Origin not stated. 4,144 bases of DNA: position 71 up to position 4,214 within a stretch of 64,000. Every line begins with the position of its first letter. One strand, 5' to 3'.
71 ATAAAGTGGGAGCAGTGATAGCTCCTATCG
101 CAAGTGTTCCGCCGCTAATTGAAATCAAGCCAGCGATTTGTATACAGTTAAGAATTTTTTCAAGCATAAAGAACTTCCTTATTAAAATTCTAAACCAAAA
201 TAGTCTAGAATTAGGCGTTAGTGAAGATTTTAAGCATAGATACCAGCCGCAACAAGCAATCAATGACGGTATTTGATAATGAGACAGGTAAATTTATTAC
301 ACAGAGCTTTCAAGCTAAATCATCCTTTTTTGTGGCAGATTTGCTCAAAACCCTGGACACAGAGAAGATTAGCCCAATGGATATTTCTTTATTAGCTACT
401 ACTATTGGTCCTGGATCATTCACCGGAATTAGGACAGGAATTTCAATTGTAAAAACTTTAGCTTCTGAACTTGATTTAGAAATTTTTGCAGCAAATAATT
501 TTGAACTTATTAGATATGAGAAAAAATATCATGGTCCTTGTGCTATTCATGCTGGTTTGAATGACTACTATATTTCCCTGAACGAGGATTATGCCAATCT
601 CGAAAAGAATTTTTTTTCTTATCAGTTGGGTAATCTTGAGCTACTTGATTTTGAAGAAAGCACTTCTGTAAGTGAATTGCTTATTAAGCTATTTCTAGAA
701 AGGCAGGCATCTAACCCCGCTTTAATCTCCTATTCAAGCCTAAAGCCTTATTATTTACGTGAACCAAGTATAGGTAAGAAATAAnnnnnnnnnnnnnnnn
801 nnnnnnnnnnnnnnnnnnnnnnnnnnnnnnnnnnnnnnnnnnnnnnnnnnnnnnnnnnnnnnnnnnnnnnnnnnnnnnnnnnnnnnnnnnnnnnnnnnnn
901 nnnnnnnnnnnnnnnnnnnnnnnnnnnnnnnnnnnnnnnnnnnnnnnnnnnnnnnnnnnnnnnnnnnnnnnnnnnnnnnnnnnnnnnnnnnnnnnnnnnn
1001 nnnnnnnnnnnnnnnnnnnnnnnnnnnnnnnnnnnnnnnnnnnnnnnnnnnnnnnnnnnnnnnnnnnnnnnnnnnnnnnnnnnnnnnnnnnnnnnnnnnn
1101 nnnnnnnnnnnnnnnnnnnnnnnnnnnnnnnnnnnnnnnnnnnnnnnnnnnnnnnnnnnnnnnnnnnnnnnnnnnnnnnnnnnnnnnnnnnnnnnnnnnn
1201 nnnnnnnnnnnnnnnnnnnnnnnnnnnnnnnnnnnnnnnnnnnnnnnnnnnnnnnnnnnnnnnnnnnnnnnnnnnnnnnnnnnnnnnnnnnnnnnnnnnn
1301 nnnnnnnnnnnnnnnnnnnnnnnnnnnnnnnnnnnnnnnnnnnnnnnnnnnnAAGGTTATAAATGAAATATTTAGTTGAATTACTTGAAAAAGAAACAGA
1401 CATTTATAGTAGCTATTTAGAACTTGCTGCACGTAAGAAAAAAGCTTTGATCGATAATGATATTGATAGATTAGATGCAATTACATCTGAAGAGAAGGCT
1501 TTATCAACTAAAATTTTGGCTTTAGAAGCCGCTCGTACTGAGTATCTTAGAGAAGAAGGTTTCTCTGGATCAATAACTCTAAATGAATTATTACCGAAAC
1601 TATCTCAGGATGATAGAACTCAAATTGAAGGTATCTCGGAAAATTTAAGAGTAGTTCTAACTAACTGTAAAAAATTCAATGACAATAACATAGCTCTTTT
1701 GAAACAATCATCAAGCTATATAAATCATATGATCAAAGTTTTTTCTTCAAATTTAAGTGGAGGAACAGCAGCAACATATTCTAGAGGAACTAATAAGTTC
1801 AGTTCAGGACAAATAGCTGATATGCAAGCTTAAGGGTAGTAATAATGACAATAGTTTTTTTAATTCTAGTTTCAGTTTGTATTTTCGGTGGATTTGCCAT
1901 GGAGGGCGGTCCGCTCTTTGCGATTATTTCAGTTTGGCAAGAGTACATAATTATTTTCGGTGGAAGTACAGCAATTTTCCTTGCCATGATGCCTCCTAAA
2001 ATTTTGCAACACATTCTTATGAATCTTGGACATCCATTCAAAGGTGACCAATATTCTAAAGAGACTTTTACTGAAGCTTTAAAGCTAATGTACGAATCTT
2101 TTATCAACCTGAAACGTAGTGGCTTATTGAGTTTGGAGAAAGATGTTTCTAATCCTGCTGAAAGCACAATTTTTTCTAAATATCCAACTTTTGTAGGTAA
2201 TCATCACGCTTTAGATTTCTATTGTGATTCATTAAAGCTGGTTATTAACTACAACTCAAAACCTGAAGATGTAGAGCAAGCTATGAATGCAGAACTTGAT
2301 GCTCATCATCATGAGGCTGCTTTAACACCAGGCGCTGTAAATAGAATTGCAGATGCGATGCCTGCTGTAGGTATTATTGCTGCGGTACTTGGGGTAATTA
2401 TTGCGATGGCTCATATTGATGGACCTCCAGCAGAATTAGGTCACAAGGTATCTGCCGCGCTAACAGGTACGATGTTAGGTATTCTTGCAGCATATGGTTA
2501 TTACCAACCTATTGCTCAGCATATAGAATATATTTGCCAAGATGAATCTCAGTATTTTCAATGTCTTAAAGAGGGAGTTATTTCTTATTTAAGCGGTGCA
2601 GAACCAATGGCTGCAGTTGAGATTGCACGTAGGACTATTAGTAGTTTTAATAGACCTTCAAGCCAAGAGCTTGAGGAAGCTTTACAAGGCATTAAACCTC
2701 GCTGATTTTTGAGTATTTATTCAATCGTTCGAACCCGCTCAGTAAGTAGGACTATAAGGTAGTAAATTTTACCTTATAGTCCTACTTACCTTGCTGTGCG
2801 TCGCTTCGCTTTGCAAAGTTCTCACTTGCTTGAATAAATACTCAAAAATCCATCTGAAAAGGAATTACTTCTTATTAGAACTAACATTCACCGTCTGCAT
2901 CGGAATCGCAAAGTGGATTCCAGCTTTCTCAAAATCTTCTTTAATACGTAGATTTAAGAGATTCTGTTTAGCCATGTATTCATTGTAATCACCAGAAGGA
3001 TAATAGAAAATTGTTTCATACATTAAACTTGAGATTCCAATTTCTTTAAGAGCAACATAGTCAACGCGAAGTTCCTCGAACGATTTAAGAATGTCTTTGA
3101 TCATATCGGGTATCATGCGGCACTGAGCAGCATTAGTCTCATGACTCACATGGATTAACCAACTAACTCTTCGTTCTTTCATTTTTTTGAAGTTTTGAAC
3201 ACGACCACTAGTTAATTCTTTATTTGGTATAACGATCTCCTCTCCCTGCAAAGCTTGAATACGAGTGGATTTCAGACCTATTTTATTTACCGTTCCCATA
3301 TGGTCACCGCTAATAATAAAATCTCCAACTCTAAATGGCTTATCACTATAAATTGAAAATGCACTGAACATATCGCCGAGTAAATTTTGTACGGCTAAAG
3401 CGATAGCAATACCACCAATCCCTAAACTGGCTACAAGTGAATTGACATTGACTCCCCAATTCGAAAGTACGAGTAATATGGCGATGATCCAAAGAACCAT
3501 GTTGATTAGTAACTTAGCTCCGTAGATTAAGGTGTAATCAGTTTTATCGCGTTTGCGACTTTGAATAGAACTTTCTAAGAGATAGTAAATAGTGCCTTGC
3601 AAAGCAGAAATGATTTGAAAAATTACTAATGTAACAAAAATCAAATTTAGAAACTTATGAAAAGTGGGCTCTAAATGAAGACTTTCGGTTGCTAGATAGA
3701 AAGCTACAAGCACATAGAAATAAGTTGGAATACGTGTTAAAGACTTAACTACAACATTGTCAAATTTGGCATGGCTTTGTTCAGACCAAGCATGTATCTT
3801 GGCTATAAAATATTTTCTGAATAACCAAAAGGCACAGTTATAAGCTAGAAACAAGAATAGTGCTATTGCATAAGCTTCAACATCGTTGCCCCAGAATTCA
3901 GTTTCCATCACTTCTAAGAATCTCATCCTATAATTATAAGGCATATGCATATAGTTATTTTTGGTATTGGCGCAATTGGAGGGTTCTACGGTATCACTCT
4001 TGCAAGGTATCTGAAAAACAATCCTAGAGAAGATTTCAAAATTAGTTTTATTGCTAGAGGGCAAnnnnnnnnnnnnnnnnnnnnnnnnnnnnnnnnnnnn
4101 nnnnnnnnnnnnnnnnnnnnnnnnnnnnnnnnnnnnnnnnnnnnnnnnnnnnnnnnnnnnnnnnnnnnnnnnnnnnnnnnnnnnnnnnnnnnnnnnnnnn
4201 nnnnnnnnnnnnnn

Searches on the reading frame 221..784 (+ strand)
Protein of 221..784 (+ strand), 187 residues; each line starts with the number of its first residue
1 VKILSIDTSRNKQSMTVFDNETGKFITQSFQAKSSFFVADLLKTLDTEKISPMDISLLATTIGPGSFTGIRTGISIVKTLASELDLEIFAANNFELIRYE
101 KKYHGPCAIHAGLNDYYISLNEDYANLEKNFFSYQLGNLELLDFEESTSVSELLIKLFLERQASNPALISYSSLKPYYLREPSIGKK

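Call 69: search_protein_families(library=pfam, proteins=[window:221-784:+], max_evalue=0.00001)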
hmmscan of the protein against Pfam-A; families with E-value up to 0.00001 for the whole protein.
window:221-784:+ (187 aa): 1 family
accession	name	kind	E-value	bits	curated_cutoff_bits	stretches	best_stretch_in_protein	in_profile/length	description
PF00814.31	TsaD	-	4.7e-10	40.1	24.8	1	43-127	39-129/264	tRNA N6-adenosine threonylcarbamoyltransferase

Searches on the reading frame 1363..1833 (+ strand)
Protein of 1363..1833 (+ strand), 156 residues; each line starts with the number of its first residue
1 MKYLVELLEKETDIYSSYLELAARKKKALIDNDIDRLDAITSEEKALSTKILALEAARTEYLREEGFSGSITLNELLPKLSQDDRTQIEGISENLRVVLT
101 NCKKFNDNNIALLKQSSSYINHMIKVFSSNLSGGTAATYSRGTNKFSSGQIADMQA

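Call 69: search_protein_families(library=pfam, proteins=[window:1363-1833:+], max_evalue=0.00001)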
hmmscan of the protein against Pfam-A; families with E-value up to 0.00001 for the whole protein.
window:1363-1833:+ (156 aa): 1 family
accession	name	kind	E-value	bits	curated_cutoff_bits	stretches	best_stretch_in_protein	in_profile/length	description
PF05130.17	FlgN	-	2.4e-23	83.6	30.5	1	1-141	1-141/147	FlgN protein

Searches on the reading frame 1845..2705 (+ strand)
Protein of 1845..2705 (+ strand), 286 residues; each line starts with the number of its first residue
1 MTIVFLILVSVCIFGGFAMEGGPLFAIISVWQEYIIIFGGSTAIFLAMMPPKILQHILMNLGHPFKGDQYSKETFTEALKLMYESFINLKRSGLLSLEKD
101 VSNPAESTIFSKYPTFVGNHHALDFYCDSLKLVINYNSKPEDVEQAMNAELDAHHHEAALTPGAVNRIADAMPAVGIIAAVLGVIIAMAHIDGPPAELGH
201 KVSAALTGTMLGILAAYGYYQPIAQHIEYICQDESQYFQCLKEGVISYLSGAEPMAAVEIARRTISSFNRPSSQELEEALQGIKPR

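Call 69: search_protein_families(library=pfam, proteins=[window:1845-2705:+], max_evalue=0.00001)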
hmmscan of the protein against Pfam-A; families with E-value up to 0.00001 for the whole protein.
window:1845-2705:+ (286 aa): 2 families
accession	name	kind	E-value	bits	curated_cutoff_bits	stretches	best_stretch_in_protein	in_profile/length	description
PF20560.3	MotA_N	-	7.1e-17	61.9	27.3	1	6-93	4-91/91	Motility protein A N-terminal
PF01618.21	MotA_ExbB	-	2.3e-12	47.2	22.9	1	135-238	19-125/127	MotA/TolQ/ExbB proton channel family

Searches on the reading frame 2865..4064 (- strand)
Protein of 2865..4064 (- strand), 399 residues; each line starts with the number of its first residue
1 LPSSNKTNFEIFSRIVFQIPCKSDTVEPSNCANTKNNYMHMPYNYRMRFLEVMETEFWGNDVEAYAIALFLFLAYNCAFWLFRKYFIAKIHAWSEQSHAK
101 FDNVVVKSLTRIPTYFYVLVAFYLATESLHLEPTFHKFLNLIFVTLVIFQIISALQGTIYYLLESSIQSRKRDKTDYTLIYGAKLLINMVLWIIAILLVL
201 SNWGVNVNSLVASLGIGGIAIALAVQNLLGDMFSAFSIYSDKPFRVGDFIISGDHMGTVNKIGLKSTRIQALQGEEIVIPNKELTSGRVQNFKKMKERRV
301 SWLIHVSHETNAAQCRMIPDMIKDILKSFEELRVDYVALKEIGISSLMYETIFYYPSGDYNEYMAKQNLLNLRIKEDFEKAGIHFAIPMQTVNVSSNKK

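Call 69: search_protein_families(library=pfam, proteins=[window:2865-4064:-], max_evalue=0.00001)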
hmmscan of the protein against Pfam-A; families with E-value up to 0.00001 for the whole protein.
window:2865-4064:- (399 aa): 3 families
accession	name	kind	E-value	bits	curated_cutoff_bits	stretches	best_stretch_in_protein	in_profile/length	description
PF00924.24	MS_channel_2nd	-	1.4e-19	70.4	20.2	1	227-293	1-67/68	Mechanosensitive ion channel, beta-domain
PF21088.3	MS_channel_1st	-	9.8e-10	38.7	23.1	1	187-226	3-42/42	Mechanosensitive ion channel, transmembrane helices 2/3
PF21082.3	MS_channel_3rd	-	3.6e-08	34.2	21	1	303-385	4-88/88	Mechanosensitive ion channel MscS, C-terminal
